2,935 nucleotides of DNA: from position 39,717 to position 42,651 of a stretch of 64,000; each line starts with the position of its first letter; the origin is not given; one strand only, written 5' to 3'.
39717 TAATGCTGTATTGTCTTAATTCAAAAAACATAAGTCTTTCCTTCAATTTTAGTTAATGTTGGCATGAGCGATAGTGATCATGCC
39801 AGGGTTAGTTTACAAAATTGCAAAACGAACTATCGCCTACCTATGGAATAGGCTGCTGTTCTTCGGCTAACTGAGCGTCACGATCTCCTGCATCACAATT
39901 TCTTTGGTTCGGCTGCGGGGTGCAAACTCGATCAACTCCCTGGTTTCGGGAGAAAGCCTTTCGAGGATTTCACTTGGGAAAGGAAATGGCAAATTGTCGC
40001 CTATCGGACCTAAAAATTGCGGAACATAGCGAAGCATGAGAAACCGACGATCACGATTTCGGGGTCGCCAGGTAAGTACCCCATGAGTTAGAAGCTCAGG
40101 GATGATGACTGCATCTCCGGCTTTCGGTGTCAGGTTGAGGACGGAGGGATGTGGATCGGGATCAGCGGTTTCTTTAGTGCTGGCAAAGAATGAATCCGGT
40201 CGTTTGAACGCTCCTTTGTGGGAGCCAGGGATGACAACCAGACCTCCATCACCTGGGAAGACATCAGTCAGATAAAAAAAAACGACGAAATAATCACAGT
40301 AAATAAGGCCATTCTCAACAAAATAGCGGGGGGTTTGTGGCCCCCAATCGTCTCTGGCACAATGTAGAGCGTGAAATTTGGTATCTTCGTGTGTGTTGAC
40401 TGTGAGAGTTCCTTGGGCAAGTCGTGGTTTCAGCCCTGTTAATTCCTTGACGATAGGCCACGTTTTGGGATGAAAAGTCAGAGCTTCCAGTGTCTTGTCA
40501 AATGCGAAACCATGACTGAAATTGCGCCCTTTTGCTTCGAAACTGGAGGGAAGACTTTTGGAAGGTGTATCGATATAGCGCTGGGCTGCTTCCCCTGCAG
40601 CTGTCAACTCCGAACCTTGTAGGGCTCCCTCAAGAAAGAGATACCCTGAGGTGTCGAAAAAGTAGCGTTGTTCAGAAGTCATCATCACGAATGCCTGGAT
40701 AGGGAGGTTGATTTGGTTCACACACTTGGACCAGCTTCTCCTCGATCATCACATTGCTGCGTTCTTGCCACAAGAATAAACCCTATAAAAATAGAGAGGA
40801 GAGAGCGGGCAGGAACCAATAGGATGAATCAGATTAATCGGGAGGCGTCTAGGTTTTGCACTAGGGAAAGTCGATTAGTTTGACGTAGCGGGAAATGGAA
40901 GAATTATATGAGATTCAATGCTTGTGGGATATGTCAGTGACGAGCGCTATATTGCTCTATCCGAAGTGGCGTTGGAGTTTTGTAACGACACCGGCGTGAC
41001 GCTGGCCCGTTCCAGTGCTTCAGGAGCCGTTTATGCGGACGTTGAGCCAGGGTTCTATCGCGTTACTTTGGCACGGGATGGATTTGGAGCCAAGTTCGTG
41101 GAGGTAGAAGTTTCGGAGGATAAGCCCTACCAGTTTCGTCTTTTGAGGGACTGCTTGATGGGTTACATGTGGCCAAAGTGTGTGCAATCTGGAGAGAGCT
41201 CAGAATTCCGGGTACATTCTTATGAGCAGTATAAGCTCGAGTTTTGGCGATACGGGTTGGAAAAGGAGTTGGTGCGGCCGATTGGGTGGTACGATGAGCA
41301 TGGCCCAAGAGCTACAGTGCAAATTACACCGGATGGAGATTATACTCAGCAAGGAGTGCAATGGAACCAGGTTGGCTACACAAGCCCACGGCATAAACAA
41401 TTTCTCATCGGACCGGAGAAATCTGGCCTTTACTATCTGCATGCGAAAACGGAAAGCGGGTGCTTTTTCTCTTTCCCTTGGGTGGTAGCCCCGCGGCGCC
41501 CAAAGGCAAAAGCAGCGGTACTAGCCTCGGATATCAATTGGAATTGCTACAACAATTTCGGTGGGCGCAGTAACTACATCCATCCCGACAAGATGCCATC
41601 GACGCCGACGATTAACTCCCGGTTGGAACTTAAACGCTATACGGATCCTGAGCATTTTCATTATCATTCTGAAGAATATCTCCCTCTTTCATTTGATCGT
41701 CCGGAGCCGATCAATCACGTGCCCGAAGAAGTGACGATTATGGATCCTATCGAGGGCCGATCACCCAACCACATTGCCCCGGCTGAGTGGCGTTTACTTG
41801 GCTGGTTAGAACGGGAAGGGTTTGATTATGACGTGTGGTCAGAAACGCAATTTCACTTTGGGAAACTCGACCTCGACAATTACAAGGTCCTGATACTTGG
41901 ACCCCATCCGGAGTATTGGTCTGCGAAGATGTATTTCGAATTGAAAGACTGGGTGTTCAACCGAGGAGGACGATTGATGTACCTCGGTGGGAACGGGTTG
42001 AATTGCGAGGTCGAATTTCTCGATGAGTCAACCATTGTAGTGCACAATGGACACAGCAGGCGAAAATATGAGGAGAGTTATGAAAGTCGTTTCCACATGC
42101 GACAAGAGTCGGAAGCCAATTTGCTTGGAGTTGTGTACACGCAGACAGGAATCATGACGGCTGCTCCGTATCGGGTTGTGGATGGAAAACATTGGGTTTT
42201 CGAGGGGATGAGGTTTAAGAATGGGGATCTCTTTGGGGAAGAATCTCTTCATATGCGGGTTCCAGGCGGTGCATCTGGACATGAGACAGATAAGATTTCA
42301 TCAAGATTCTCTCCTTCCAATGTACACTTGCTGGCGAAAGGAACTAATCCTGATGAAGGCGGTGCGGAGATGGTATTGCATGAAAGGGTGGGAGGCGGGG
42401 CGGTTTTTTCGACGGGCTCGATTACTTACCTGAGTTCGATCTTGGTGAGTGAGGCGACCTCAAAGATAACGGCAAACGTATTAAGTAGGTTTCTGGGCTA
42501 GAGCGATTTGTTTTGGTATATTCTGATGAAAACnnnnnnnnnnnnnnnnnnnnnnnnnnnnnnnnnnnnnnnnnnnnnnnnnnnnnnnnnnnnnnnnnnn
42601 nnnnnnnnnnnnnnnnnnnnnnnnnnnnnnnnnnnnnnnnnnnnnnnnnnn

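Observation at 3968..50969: About 47 kb of apparently cytoplasmic catabolic genes built from four expanded enzyme families, with one transporter and no regulator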

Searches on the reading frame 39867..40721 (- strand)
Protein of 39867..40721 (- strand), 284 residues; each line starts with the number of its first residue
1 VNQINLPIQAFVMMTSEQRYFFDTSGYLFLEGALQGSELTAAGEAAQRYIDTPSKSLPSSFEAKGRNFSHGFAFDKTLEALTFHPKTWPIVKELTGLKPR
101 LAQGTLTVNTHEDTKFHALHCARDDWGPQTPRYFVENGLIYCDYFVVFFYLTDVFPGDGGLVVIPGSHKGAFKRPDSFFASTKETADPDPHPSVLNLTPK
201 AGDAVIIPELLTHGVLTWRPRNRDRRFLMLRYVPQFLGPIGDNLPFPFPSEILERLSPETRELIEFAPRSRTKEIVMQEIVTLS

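Call 7: search_protein_families(library=pfam, proteins=[window:39867-40721:-], max_evalue=0.01)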
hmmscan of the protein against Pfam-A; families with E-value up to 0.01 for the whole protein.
window:39867-40721:- (284 aa): 1 family
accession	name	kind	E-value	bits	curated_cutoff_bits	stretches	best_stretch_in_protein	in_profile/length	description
PF05721.19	PhyH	-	3.5e-09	37.7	22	1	22-214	1-201/213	Phytanoyl-CoA dioxygenase (PhyH)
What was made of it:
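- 39867..40721 (-): g35, PhyH-type oxygenase of the HygX-like subgroup. PF05721 (call 7).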

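Call 42: search_protein_families(library=ncbifam, proteins=[window:39867-40721:-], max_evalue=0.001)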
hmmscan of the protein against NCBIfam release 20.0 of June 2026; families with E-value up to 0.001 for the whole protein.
window:39867-40721:- (284 aa): 0 families

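Call 46: search_solved_structures(query=window:39867-40721:-, max_evalue=1, show_alignments=2)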
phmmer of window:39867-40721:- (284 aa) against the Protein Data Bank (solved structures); distinct sequences matched with E-value up to 1: 6.
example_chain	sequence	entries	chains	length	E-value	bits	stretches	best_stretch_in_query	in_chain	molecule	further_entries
4xcb_A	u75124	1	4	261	8.5e-10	41.2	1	13-236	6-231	oxidase/hydroxylase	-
4xc9_A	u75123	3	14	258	1.1e-09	40.8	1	14-236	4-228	oxidase/hydroxylase | Putative oxidase/hydroxylase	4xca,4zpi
2a1x_A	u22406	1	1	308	0.04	16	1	137-214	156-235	Phytanoyl-CoA dioxygenase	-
4mhr_A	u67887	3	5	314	0.43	12.6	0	126-182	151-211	Ectoine hydroxylase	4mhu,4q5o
1iu4_A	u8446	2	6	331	0.92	11.6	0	59-90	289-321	microbial transglutaminase | PROTEIN-GLUTAMINE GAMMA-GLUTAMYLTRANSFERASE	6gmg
3iu0_A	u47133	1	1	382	1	11.5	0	59-90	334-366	Protein-glutamine gamma-glutamyltransferase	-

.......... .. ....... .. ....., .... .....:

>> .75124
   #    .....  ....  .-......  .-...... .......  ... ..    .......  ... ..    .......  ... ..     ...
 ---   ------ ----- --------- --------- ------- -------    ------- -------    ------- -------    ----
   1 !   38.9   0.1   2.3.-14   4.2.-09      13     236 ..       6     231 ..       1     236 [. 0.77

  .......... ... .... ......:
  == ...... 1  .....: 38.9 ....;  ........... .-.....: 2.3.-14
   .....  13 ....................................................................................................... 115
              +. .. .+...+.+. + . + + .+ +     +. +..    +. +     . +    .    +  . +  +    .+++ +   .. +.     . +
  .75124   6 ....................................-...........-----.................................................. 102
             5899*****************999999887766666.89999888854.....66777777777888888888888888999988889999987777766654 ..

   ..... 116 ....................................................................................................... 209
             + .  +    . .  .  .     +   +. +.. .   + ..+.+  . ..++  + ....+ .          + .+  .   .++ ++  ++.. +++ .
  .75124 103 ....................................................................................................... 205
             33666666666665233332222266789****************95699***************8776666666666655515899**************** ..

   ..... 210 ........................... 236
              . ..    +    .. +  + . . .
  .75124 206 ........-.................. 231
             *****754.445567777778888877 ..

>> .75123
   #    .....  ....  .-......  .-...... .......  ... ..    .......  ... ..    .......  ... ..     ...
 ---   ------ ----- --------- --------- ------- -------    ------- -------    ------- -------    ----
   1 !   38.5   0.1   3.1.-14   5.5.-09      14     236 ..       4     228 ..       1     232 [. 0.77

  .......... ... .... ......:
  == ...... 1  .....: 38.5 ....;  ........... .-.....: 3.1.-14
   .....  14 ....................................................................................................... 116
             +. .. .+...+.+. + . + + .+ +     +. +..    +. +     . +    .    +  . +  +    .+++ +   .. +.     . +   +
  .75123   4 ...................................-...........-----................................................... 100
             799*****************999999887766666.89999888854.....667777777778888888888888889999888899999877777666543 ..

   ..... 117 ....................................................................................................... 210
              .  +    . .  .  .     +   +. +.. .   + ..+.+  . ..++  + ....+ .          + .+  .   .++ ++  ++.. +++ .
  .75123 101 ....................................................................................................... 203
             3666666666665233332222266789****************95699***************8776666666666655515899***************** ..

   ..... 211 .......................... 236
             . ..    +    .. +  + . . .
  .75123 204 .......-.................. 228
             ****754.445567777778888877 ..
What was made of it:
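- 39867..40721 (-): Best solved structures are 4xc9/4xcb, E 1e-9 (call 46).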

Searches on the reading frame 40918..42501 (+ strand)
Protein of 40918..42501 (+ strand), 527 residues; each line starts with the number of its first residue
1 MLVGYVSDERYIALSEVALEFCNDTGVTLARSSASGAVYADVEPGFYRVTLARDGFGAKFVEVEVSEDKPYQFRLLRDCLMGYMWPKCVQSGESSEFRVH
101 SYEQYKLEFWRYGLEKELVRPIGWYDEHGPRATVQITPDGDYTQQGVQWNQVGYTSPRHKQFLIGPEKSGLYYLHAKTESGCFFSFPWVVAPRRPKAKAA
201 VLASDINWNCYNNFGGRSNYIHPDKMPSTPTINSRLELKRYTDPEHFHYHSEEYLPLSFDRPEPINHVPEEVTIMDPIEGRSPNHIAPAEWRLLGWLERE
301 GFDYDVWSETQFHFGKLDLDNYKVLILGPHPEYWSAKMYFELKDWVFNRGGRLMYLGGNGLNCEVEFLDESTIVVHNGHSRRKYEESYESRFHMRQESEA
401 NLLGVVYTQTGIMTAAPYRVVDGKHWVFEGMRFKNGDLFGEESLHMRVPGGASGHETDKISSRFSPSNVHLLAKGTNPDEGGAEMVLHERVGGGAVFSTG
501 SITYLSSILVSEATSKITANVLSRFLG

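Call 7: search_protein_families(library=pfam, proteins=[window:40918-42501:+], max_evalue=0.01)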
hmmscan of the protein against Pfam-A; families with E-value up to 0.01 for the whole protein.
window:40918-42501:+ (527 aa): 1 family
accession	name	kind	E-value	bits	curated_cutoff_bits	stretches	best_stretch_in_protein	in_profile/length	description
PF20254.3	DMFA2_C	-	5.5e-53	181.2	27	1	168-507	58-367/374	N,N-dimethylformamidase beta subunit-like, C-terminal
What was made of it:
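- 40918..42501 (+): g36, DMFase-beta-like amidase/acylase. PF20254, E 5.5e-53 (call 7).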

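Call 38: search_solved_structures(query=window:40918-42501:+, max_evalue=0.01)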
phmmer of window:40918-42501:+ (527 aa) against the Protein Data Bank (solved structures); distinct sequences matched with E-value up to 0.01: 5.
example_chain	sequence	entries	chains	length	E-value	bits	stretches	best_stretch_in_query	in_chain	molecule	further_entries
8i5a_A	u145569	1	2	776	1.2e-15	60.6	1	168-476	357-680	N-acetyl-(R)-beta-phenylalanine acylase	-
8huy_A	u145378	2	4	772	1.2e-15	60.6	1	168-476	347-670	Chains: A,B | N-acetyl-(R)-beta-phenylalanine acylase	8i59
6lvb_A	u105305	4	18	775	1.5e-09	40.4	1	287-371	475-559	N,N-dimethylformamidase large subunit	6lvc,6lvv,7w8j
6lvd_A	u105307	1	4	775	2e-09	40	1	287-371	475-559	N,N-dimethylformamidase large subunit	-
6lve_A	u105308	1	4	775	8.1e-09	38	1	287-371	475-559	N,N-dimethylformamidase large subunit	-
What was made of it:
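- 40918..42501 (+): Matches solved N-acetyl-beta-phenylalanine acylase at E 1e-15 (call 38).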

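Call 65: search_protein_families(library=ncbifam, proteins=[window:40918-42501:+], max_evalue=0.001)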
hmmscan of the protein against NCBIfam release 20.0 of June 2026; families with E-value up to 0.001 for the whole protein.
window:40918-42501:+ (527 aa): 0 families
